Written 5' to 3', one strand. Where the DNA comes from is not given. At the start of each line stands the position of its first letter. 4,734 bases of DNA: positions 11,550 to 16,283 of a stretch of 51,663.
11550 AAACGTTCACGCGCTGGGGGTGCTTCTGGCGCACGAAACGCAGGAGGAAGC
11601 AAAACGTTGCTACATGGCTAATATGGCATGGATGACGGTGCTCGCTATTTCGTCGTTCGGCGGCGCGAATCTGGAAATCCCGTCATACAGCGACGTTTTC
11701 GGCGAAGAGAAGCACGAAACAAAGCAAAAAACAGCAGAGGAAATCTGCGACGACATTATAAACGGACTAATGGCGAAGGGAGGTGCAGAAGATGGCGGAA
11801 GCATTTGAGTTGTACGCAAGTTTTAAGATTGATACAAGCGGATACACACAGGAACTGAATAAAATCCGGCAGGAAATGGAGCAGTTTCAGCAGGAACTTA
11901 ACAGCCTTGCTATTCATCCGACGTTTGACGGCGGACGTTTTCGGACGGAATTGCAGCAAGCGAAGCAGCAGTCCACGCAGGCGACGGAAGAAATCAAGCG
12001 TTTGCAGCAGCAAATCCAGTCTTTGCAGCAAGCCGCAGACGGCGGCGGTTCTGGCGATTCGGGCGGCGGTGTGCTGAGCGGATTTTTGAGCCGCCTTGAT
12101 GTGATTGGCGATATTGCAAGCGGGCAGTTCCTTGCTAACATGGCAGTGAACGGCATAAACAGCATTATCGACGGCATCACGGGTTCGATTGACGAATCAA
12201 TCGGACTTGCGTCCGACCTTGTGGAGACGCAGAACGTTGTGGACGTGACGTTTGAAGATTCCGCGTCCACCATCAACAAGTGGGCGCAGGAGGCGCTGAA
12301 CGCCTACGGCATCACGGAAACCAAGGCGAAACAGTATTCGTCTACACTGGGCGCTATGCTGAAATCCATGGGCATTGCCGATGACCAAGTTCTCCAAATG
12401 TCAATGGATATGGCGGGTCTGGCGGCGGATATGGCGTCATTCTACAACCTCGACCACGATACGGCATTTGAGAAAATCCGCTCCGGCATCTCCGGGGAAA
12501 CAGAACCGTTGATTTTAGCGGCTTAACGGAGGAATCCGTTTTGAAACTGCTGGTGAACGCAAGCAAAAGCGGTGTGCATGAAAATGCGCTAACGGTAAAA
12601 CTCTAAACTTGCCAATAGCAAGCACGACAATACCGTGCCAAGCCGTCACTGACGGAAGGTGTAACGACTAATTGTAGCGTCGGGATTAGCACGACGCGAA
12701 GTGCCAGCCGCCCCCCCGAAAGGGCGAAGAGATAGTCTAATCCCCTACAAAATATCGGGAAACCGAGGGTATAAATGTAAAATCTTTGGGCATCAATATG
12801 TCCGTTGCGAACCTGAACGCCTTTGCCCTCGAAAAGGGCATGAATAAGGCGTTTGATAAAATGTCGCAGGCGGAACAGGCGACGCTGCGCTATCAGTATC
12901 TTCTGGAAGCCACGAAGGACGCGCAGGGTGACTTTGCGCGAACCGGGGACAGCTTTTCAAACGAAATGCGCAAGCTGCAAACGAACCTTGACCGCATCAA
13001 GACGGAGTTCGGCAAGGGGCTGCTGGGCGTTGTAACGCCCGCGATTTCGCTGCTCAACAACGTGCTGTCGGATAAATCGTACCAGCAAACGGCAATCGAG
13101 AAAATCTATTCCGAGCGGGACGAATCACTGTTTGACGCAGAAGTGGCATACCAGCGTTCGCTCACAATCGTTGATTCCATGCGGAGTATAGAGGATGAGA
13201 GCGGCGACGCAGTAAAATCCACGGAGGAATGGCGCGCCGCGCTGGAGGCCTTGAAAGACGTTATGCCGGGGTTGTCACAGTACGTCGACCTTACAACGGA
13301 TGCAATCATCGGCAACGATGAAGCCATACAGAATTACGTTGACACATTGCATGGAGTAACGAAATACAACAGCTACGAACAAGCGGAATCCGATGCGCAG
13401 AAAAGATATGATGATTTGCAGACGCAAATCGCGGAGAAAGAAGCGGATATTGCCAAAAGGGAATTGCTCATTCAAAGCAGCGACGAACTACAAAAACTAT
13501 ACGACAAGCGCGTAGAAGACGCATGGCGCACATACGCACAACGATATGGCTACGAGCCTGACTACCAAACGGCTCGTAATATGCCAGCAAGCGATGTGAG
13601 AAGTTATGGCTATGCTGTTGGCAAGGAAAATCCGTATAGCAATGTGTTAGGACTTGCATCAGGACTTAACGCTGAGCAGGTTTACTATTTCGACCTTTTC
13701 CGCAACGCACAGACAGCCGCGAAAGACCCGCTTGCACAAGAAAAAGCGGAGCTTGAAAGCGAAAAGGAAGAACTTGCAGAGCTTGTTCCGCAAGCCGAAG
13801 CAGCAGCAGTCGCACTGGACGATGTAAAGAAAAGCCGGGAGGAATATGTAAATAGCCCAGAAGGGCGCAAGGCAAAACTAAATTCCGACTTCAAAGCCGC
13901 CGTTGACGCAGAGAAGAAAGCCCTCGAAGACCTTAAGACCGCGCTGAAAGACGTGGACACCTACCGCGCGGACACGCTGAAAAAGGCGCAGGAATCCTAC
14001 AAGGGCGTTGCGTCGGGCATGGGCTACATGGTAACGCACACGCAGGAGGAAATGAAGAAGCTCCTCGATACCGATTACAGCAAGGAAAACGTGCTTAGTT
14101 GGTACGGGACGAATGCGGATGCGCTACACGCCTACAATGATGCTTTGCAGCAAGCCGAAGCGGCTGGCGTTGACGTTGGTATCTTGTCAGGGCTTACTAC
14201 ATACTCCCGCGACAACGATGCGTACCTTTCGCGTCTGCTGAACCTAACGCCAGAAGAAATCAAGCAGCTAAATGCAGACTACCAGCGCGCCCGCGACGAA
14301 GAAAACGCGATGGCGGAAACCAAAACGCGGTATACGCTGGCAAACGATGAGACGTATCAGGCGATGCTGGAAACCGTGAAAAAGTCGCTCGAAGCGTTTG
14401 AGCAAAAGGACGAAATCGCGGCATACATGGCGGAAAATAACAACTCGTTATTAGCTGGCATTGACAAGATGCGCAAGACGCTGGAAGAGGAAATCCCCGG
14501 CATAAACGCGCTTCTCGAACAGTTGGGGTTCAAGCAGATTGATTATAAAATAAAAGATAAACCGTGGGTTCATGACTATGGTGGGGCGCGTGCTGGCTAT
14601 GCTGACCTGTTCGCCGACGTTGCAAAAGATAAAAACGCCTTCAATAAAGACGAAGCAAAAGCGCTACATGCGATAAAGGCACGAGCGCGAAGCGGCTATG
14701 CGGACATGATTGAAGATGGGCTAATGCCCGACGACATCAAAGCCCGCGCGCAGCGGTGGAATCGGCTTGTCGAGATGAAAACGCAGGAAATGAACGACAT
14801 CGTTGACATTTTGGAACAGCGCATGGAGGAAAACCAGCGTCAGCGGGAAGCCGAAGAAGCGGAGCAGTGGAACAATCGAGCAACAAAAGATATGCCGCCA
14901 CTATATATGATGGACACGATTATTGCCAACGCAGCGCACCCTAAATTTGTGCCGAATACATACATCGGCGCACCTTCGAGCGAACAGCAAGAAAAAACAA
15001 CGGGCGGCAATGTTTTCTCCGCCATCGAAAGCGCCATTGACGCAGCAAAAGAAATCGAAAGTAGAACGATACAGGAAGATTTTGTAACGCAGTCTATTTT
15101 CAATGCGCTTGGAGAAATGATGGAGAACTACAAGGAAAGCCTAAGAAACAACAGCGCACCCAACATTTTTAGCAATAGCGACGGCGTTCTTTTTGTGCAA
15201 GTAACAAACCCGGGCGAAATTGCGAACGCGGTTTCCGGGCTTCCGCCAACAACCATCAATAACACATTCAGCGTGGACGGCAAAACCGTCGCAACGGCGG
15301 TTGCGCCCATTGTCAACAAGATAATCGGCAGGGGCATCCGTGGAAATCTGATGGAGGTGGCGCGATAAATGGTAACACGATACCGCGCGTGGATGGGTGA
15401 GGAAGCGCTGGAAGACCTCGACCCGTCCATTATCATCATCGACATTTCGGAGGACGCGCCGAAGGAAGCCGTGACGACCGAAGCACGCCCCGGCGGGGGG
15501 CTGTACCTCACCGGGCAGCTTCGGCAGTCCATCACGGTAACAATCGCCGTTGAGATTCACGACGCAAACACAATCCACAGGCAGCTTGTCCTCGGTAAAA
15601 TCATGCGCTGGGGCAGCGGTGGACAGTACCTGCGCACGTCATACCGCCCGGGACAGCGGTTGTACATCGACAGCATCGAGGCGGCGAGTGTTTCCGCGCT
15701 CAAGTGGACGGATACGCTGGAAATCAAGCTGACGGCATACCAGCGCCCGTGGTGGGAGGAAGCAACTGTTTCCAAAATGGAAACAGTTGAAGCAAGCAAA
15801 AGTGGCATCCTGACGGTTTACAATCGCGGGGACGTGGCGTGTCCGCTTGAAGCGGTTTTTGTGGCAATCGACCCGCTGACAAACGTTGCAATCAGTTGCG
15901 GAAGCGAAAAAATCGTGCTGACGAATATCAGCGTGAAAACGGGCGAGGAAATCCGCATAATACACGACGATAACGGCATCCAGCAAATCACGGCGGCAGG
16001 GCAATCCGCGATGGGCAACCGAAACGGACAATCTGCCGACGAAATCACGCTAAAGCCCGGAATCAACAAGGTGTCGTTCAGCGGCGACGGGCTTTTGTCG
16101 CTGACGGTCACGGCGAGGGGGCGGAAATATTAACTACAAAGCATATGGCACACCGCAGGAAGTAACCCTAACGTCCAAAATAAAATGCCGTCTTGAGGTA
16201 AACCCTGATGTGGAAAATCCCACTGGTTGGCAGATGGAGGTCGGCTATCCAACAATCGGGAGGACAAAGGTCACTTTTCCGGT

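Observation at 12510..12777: ORF-less group I intron (268 nt) interrupting the tail tape-measure gene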

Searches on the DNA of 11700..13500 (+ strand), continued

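Call 33: get_annotated_region(hit=H57, flank=2500)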
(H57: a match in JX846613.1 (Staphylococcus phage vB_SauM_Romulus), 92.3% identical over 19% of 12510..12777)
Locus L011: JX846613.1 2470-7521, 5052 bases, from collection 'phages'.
description: Staphylococcus phage vB_SauM_Romulus, complete genome.
organism: Staphylococcus phage vB_SauM_Romulus (NCBI taxid 1235660)
taxonomy: Viruses; Duplodnaviria; Heunggongvirae; Uroviricota; Caudoviricetes; Herelleviridae; Twortvirinae; Silviavirus; Silviavirus remus
host: Staphylococcus aureus (phage propagation strain 47); source: -; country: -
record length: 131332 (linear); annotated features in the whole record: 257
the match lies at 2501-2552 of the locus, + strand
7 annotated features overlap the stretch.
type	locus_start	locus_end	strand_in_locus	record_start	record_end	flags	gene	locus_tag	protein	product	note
misc_feature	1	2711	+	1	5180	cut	-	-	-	-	similar to large subunit terminase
CDS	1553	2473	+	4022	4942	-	-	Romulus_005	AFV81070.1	group I intron protein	-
CDS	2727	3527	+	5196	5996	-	-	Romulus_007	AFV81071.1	hypothetical protein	-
regulatory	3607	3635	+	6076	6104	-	-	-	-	promoter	discovered using MEME with manual verification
CDS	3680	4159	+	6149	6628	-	-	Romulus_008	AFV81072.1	hypothetical protein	-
CDS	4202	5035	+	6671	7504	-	-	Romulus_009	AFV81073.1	hypothetical protein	-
regulatory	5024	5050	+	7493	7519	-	-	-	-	terminator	Rho-independent terminator; discovered using TransTerm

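Call 65: search_rna_families(sources=[L005, L006, L007, L008, L009, L010, L011, L002, L036], threshold=evalue, max_evalue=10)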
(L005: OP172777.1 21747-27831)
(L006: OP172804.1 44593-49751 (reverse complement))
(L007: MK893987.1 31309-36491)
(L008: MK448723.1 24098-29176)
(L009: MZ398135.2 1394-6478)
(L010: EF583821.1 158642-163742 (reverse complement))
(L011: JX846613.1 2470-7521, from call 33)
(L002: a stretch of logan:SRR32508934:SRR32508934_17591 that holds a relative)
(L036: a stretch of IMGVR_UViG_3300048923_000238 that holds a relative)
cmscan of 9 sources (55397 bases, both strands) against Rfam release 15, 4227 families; matches with E-value up to 10: 9.
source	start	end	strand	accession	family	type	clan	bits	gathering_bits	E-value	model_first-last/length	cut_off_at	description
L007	22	281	+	RF00028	Intron_gpI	Intron;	-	101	50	4.6e-25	1-253/253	no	Group I catalytic intron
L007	2393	2665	+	RF00028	Intron_gpI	Intron;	-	40.9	50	4.6e-07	1-253/253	no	Group I catalytic intron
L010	2469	2717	+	RF00028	Intron_gpI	Intron;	-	32.2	50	0.00018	1-253/253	no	Group I catalytic intron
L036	5694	5787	-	RF01769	greA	Cis-reg; leader;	-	25.9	60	1.6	1-124/124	no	Enterobacteria greA leader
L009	2450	2718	+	RF00028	Intron_gpI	Intron;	-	24.1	50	0.051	1-253/253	no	Group I catalytic intron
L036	9497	9572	+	RF00070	SNORD29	Gene; snRNA; snoRNA; CD-box;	CL00051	22.9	48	4.4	1-65/65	no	Small nucleolar RNA SNORD29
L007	256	303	+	RF02438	SpF51_sRNA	Gene; sRNA;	-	22.8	50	8.8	1-45/45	no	Streptococcus sRNA SpF51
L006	2354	2643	+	RF00028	Intron_gpI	Intron;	-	20.1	50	0.81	1-253/253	no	Group I catalytic intron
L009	3746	3777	-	RF02914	DUF805b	Cis-reg;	CL00115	16.7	35.6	5.1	1-35/35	no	DUF805b RNA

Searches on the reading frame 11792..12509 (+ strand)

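Call 73: search_protein_families(library=phrogs, proteins=[window:11792-12509:+], max_evalue=0.001)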
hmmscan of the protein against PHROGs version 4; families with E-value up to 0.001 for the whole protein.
window:11792-12509:+ (239 aa): 3 families
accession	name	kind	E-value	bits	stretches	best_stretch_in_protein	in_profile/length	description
phrog_1535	-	tail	3.8e-20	72.7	1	19-238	108-292/1152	tail length tape measure protein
phrog_8462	-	tail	1.2e-08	35.2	1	122-239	14-134/672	tail length tape measure protein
phrog_1272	-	tail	8e-05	21.5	1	20-212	133-334/1606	tail length tape measure protein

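Call 76: find_related_loci(query=window:11792-12509:+, collection=genome_contigs, flank=3000)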
Query window:11792-12509:+ (239 aa) in genome_contigs; peptide patterns used: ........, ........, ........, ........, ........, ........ (x = any residue, [..] = any of these).
153 stretches matched a pattern, but none encodes a relative of the query by tblastn (E <= 1e-3).

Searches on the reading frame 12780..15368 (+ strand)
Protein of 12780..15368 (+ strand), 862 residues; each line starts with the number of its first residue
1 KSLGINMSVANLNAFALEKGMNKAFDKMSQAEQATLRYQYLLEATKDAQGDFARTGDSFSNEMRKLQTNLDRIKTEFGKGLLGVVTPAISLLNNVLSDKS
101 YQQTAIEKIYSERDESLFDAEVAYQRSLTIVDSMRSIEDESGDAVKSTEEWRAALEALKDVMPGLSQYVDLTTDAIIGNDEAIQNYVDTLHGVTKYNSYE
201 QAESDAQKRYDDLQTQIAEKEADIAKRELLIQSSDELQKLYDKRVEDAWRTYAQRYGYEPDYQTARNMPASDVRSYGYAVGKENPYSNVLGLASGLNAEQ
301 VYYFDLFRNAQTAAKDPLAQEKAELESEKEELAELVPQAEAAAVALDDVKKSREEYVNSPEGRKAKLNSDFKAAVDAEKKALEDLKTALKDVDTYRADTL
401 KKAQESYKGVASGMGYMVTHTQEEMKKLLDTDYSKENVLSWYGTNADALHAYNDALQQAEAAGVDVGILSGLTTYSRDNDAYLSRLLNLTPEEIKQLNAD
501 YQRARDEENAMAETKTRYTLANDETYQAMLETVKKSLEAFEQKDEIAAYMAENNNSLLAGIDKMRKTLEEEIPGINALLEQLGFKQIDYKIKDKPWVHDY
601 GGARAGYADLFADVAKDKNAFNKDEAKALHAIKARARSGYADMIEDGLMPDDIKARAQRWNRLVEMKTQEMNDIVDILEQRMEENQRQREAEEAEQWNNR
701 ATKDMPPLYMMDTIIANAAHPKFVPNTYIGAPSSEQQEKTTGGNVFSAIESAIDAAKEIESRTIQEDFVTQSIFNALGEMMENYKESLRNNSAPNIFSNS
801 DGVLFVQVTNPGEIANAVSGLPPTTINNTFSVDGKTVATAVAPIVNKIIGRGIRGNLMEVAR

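Call 73: search_protein_families(library=phrogs, proteins=[window:12780-15368:+], max_evalue=0.001)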
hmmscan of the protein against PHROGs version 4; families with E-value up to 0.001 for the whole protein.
window:12780-15368:+ (862 aa): 3 families
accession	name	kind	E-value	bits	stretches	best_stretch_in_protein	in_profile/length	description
phrog_28918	-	unknown function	5.9e-24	84.8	1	2-98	140-236/1445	-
phrog_1535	-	tail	3.5e-18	66.2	1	1-96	295-395/1152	tail length tape measure protein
phrog_8462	-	tail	0.0001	22.2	1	2-72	137-227/672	tail length tape measure protein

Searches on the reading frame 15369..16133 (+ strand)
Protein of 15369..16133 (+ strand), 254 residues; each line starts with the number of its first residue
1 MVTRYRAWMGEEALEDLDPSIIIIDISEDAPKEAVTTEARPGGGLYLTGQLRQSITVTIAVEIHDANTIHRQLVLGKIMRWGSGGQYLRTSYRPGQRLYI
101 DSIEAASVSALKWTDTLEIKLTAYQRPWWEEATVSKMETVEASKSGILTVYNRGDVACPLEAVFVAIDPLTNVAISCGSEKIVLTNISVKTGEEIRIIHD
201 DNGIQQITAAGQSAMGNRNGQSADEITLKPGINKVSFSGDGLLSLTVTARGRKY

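Call 73: search_protein_families(library=phrogs, proteins=[window:15369-16133:+], max_evalue=0.001)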
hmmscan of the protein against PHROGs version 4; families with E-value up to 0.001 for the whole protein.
window:15369-16133:+ (254 aa): 2 families
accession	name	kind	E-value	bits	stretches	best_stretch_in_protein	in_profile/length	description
phrog_33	-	tail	1.9e-11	44.7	1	21-252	54-276/651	distal tail protein Dit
phrog_106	-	tail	3.4e-05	24.2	1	117-231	171-290/329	minor tail protein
